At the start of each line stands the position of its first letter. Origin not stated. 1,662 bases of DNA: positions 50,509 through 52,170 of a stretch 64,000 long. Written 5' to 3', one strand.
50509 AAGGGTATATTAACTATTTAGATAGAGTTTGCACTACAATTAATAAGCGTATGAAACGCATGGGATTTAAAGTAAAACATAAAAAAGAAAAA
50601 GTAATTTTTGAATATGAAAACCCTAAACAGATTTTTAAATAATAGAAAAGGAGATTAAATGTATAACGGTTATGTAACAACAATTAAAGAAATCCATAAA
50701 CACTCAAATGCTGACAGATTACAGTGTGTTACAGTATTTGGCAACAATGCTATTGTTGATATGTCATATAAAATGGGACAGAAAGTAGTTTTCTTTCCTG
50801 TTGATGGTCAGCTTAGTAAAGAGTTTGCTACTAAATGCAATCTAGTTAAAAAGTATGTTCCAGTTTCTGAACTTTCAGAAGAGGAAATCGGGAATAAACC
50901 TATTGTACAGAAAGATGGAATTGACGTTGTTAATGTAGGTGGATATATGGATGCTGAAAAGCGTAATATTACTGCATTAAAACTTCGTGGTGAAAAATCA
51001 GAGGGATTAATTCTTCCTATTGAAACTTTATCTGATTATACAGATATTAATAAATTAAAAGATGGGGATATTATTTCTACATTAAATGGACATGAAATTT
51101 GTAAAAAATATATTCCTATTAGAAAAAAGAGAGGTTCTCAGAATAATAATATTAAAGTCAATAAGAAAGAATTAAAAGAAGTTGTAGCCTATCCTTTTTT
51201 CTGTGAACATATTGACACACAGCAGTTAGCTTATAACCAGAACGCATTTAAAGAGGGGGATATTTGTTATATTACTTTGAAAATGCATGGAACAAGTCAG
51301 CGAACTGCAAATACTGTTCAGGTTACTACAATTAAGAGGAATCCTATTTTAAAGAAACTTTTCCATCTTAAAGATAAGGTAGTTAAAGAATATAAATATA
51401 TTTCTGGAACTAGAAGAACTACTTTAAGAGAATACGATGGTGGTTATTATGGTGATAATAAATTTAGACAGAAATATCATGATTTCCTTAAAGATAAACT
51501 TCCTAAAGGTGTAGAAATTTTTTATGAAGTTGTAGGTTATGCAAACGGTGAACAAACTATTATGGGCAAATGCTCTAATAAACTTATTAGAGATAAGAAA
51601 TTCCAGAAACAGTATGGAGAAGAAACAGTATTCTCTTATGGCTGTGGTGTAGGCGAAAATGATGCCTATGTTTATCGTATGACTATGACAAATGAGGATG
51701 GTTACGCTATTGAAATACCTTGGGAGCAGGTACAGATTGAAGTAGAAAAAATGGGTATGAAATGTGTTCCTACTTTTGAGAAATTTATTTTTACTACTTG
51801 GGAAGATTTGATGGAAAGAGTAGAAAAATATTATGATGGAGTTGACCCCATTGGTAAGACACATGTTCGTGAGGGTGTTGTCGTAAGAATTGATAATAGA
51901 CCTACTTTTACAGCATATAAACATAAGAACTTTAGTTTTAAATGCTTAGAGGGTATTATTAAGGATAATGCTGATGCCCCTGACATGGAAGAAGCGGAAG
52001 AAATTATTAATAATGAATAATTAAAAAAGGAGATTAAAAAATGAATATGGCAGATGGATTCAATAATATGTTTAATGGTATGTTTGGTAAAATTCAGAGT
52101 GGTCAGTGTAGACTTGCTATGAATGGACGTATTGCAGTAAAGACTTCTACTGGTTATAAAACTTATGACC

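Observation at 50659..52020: RNA ligase (Rnl2-type) fused to an N-terminal tRNA-binding OB domain, next to a 10-tRNA cluster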

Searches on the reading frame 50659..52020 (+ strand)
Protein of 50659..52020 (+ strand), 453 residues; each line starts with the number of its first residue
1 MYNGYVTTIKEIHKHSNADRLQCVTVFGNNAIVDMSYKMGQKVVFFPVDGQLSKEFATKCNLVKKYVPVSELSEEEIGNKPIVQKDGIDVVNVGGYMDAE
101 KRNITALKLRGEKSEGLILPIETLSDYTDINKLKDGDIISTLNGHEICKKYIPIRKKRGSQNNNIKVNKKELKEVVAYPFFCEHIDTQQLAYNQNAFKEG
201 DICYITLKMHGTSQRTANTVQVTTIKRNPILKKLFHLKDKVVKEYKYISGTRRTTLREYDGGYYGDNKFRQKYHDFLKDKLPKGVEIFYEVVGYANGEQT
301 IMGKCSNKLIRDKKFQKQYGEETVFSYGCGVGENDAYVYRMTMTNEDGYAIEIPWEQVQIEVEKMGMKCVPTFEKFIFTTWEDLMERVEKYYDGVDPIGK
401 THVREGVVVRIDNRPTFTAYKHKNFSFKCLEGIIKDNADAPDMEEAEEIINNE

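Call 3: search_protein_families(library=pfam, proteins=[window:50659-52017:+], max_evalue=1)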
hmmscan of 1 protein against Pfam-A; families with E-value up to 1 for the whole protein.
window:50659-52017:+ (453 aa): 4 families
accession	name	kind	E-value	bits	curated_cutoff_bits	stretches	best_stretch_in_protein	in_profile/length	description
PF09414.15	RNA_ligase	-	3.6e-08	34.2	27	1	204-428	4-169/171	RNA ligase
PF21189.3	PHA02142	-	8.9e-05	23.3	27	1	6-54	4-53/92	PHA02142 OB-fold domain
PF01588.26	tRNA_bind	-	0.0054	17.2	27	1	96-125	60-78/96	Putative tRNA binding domain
PF06819.16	Arc_PepC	-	0.24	12.1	23.4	0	63-88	24-51/110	Archaeal Peptidase A24 C-terminal Domain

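Call 4: search_protein_families(library=phrogs, proteins=[window:50659-52017:+], max_evalue=0.01)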
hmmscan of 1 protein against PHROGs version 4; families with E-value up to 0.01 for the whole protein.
window:50659-52017:+ (453 aa): 1 family
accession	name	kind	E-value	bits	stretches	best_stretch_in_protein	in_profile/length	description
phrog_968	-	DNA, RNA and nucleotide metabolism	1.9e-63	215.8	1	4-432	11-393/398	RNA ligase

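Call 5: search_solved_structures(query=window:50659-52017:+, max_evalue=1, show_alignments=3)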
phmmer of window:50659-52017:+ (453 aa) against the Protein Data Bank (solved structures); distinct sequences matched with E-value up to 1: 1.
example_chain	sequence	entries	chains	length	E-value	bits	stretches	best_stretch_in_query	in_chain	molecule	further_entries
6ag4_A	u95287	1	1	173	0.57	12.1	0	162-198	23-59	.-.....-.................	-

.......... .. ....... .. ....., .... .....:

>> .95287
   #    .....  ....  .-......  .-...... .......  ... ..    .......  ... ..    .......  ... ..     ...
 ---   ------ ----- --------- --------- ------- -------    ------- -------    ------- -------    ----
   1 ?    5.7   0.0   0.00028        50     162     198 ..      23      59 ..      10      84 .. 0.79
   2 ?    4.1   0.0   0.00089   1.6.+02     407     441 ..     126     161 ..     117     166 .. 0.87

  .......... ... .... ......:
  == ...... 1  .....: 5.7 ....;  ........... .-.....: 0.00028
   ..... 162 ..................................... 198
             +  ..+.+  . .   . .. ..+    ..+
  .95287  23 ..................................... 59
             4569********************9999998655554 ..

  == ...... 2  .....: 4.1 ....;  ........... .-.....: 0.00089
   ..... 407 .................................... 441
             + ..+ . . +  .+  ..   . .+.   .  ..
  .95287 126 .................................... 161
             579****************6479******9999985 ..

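Call 7: find_homologous_proteins(query=window:50659-52017:+, max_evalue=0.001)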
Query window:50659-52017:+ (453 aa): 8000 proteins with E <= 0.001 among 8000 candidates; the best 120 are listed.
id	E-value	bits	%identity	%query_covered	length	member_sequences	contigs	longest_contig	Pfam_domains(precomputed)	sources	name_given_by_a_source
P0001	9.2e-298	1005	96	100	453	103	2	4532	PF09414.16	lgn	-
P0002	5.1e-246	835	78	99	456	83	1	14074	PF09414.16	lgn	-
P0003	4.7e-244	828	78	99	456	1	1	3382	PF09414.16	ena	-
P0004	4.6e-242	822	77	99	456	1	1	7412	PF09414.16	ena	-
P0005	4.1e-237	805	76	99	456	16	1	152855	PF09414.16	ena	-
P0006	1.6e-236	803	75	100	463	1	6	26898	PF09414.16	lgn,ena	-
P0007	4.2e-236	802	75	99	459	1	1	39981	PF09414.16,PF21189.4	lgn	-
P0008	5.6e-235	798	73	99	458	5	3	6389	PF09414.16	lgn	-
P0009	3.7e-234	796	75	99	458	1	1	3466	PF09414.16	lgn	-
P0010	1.7e-233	793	74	99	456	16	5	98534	PF09414.16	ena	-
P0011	1.9e-233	793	75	99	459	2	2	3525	PF09414.16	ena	-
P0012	6.9e-231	785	74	99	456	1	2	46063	PF09414.16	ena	-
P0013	2.0e-229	780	74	100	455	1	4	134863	PF09414.16,PF21189.4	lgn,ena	-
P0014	3.5e-229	779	73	100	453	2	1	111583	PF09414.16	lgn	-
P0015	6.7e-229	778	73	99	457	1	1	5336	PF09414.16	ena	-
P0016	7.6e-229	778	73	98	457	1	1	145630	PF09414.16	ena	-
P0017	1.2e-228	777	73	99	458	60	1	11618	PF09414.16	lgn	-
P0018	1.8e-227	774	74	97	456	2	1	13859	PF09414.16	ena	-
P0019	2.2e-227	773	73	99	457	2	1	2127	PF09414.16,PF21189.4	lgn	-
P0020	7.3e-227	772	72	100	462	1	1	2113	PF09414.16,PF21189.4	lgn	-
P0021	4.4e-225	766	72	100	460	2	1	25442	PF09414.16,PF21189.4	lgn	-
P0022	1.3e-221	754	73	97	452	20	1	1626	PF09414.16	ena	-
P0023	5.0e-221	752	70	100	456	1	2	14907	PF09414.16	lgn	-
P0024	5.5e-221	752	72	97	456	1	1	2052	PF09414.16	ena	-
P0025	7.1e-220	748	73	98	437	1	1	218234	PF09414.16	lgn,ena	-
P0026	1.8e-218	744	71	100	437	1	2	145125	PF09414.16,PF21189.4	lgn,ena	-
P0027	3.3e-218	743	71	96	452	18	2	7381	PF09414.16,PF21189.4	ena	-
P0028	4.6e-218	743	72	98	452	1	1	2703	PF09414.16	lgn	-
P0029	5.2e-218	742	71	100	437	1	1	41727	PF09414.16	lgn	-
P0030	6.6e-218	742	71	100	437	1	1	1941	PF09414.16,PF21189.4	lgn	-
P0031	1.4e-217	741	71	100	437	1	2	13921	PF09414.16,PF21189.4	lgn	-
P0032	1.6e-217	741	71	100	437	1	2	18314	PF09414.16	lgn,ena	-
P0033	2.2e-217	740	71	100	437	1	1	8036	PF09414.16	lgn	-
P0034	4.4e-217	739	71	100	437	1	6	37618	PF09414.16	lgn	-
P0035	4.4e-217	739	71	100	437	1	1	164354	PF09414.16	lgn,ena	-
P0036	4.7e-217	739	71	100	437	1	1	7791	PF09414.16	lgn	-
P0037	4.7e-217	739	71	100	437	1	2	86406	PF09414.16,PF21189.4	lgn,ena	-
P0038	7.7e-217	738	71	100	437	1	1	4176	PF09414.16,PF21189.4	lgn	-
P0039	1.4e-216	738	71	99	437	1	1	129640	PF09414.16,PF21189.4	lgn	-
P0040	1.8e-216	737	71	100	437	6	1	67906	PF09414.16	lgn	-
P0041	2.0e-216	737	70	100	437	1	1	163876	PF09414.16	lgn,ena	-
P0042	2.0e-216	737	71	100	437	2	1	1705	PF09414.16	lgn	-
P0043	2.7e-216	737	70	100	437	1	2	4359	PF09414.16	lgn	-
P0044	3.9e-216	736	71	100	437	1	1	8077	PF09414.16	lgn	-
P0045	6.6e-216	735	70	100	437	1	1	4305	PF09414.16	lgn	-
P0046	1.3e-214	731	71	99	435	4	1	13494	PF09414.16,PF21189.4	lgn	-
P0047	4.4e-214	729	71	100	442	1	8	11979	PF09414.16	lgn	-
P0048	6.4e-214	729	68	98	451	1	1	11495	PF09414.16,PF21189.4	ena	-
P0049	1.5e-213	728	71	100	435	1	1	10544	PF09414.16,PF21189.4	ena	-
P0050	2.7e-213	727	71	100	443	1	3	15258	PF09414.16,PF21189.4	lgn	-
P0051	2.8e-213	727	71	100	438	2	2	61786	PF09414.16,PF21189.4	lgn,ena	-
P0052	9.5e-213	725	71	99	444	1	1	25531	PF09414.16,PF21189.4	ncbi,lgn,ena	-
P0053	1.2e-212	725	71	98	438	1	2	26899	PF09414.16,PF21189.4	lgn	-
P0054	1.5e-212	724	72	100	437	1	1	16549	PF09414.16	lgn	-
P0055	2.5e-212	724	70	100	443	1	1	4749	PF09414.16,PF21189.4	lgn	-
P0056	9.8e-212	722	72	100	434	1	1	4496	PF09414.16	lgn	-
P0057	1.1e-211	722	71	100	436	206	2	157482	PF09414.16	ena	-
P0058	1.4e-211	721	69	100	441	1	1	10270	PF09414.16,PF21189.4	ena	-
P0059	2.2e-211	720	69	98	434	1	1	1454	PF09414.16,PF21189.4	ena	-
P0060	2.7e-211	720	71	100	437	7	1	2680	PF09414.16,PF21189.4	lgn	-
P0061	3.5e-211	720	71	99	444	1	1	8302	PF09414.16,PF21189.4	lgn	-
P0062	3.5e-211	720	70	98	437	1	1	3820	PF09414.16,PF21189.4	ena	-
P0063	4.0e-211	720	70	98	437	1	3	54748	PF09414.16,PF21189.4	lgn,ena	-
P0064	4.2e-211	720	70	100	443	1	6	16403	PF09414.16,PF21189.4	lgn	-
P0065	5.4e-211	719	71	99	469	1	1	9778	PF09414.16,PF21189.4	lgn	-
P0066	5.7e-211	719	70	100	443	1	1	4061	PF09414.16,PF21189.4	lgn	-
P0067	7.2e-211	719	70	99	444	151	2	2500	PF09414.16,PF21189.4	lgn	-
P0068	9.6e-211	718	68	99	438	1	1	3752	PF09414.16,PF21189.4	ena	-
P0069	1.3e-210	718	67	98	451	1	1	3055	PF09414.16,PF21189.4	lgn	-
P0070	1.7e-210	718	70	97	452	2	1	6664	PF09414.16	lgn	-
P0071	1.8e-210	718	69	100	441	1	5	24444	PF09414.16,PF21189.4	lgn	-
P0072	2.1e-210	717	70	99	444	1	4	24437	PF09414.16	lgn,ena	-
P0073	2.5e-210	717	71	99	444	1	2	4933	PF09414.16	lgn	-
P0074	3.2e-210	717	70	100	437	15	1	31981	PF09414.16,PF21189.4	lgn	-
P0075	3.8e-210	716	69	99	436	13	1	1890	PF09414.16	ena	-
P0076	4.2e-210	716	69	100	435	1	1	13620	PF09414.16,PF21189.4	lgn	-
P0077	4.9e-210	716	72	98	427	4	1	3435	PF09414.16,PF21189.4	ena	-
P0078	5.1e-210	716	70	100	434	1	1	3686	PF09414.16,PF21189.4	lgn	-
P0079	6.8e-210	716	69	100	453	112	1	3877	PF09414.16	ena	-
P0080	8.3e-210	715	69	100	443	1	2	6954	PF09414.16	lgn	-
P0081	8.6e-210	715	70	99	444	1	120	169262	PF09414.16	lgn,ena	-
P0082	9.3e-210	715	69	100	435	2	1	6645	PF09414.16,PF21189.4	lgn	-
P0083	1.1e-209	715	70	99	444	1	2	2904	PF09414.16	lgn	-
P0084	2.3e-209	714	70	99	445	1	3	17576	PF09414.16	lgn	-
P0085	3.0e-209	713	70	99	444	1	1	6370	PF09414.16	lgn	-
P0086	3.4e-209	713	70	99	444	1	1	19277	PF09414.16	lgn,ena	-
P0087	3.5e-209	713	69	100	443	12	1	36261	PF09414.16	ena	-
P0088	6.5e-209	712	69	100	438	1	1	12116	PF09414.16,PF21189.4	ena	-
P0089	6.8e-209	712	70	97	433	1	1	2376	PF09414.16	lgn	-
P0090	8.3e-209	712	70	100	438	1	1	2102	PF09414.16,PF21189.4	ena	-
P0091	8.9e-209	712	70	99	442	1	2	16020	PF09414.16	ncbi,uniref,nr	ncbi:2'-5' RNA ligase [Acetatifactor muris]|uniref:RNA ligase family protein n=1 Tax=Acetatifactor m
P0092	1.1e-208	712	69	99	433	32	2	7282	PF09414.16,PF21189.4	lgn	-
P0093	1.4e-208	711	70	99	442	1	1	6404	PF09414.16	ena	-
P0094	1.5e-208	711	69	98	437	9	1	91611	PF09414.16,PF21189.4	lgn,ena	-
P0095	2.0e-208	711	68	98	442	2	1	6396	PF09414.16,PF21189.4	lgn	-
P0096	2.0e-208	711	70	100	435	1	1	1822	PF09414.16,PF21189.4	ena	-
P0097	2.6e-208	710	68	99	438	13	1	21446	PF09414.16,PF21189.4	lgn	-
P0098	3.1e-208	710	70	99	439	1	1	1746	PF09414.16,PF21189.4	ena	-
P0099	3.1e-208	710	68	100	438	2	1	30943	PF09414.16,PF21189.4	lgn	-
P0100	3.8e-208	710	69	100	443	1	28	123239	PF09414.16,PF21189.4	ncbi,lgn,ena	ncbi:RNA ligase family protein [Lachnospiraceae bacterium 38-14]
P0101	3.9e-208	710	69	99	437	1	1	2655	PF09414.16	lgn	-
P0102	4.1e-208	710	70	97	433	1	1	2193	PF09414.16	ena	-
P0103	4.9e-208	709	70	97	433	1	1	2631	PF09414.16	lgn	-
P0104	6.2e-208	709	70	97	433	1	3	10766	PF09414.16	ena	-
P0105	6.6e-208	709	70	97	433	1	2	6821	PF09414.16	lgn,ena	-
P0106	7.4e-208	709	70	97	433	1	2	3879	PF09414.16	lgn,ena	-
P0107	7.4e-208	709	70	97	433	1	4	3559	PF09414.16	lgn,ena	-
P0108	7.9e-208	709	70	97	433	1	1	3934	PF09414.16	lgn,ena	-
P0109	8.8e-208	709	70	97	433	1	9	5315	PF09414.16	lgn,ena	-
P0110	9.3e-208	709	70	97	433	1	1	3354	PF09414.16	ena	-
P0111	9.4e-208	709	70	99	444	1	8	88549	PF09414.16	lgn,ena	-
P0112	1.7e-207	708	69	98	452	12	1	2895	PF09414.16,PF21189.4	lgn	-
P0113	1.8e-207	708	69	99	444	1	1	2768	PF09414.16,PF21189.4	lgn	-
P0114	1.8e-207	708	69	100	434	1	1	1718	PF09414.16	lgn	-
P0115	1.9e-207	708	69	98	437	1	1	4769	PF09414.16,PF21189.4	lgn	-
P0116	2.0e-207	707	69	100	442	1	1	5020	PF09414.16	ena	-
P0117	2.0e-207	707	69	100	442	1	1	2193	PF09414.16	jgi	-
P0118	2.4e-207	707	70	97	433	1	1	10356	PF09414.16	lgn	-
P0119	2.7e-207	707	70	97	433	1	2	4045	PF09414.16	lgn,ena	-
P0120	2.8e-207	707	69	99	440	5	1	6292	PF09414.16,PF21189.4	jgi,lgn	jgi:hypothetical protein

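Call 10: search_solved_structures(query=A1, max_evalue=1, show_alignments=3)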
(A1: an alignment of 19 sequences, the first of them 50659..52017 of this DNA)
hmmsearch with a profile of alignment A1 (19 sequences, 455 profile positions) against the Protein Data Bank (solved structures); distinct sequences matched with E-value up to 1: 2.
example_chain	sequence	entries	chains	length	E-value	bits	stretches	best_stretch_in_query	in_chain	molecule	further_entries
7r6q_g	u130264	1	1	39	0.28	13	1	227-262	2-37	60S ribosomal protein L34-A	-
2okq_A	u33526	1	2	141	0.75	11.6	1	326-377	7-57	Hypothetical protein ybaA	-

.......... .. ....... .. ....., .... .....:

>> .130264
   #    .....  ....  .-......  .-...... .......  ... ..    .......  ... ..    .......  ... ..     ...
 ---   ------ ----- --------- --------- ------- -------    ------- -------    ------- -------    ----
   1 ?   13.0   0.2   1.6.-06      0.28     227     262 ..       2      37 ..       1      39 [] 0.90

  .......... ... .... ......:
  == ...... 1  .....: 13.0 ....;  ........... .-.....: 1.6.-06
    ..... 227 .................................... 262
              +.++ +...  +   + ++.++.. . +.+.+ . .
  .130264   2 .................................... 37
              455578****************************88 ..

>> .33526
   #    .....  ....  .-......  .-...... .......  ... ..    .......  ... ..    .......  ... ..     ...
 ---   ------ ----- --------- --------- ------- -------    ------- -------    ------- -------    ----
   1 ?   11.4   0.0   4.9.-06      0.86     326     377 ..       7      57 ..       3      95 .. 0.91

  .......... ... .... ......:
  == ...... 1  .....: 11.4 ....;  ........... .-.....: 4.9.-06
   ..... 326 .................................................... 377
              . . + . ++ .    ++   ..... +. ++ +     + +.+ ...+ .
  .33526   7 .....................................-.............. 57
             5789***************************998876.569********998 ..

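Call 18: predict_structure(alignment_id=A1)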
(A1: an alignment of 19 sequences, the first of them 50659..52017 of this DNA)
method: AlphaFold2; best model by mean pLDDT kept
length: 453 residues; sequences in the alignment: 19
mean_pLDDT: 71.5   pTM: 0.49
mean pLDDT of the five models: 71.5, 63.6, 61.4, 60.5, 57.4
residues with pLDDT >= 90: 39; 70-90: 251; 50-70: 85; < 50: 78
segments of 3 or more residues with pLDDT < 50: 155-172, 178-190, 250-263, 423-453
pLDDT, mean of each block of 10 residues (from residue 1): 80 77 80 87 87 87 86 82 84 81 73 82 91 85 82 47 38 48 38 76 85 65 69 76 57 42 60 79 80 81 68 69 75 87 72 87 89 91 84 61 70 72 48 32 37 36
secondary structure, 60 per line:
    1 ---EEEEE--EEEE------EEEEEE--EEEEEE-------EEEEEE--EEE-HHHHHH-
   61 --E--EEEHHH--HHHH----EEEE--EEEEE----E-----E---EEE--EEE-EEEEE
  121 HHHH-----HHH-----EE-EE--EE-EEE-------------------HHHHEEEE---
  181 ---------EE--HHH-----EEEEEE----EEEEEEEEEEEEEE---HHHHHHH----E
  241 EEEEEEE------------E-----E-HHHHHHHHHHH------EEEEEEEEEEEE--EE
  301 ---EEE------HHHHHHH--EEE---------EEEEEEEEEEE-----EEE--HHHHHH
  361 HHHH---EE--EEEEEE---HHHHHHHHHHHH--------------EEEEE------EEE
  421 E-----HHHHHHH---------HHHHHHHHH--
elements in order: E4-8 E11-14 E21-26 E29-34 E42-47 E50-52 H54-59 E66-68 H74-77 E82-85 E88-92 E107-109 E112-114 E116-120 H121-124 E148-150 H170-173 E174-177 E202-207 E212-225 H229-235 E240-247 H268-278 E285-296 E304-306 H313-319 E322-324 E334-344 E350-352 H355-364 E372-377 H381-392 E407-411 E418-421 H427-433 H443-451

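Call 19: search_protein_representatives(protein=window:50659-52017:+)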
Query: 453 residues. Proteins with E-value up to 0.001 (for the whole library): 2101; up to 1e-10: 1483; up to 1e-30: 627. The best 150 are listed.
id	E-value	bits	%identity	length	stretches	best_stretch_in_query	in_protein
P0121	4.3e-142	490.4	56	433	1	2-450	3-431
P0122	5.6e-133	460.4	56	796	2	208-441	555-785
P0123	1.3e-112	393.3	48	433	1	2-448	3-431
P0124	1.1e-110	387.0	50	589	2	209-448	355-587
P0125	2.0e-110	386.1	49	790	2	208-447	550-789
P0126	3.8e-109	381.9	49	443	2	95-440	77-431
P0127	6.5e-107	374.5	51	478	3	2-333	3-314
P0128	2.5e-105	369.3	52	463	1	2-451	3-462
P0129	8.6e-104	364.2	47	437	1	1-448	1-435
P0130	4.5e-103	361.8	48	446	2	92-449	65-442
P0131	4.9e-102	358.4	52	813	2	209-434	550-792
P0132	1.6e-101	356.7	47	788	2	208-447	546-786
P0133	1.2e-95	337.4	47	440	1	2-451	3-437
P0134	2.0e-94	333.4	47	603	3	206-449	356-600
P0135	4.8e-94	332.1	46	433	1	4-444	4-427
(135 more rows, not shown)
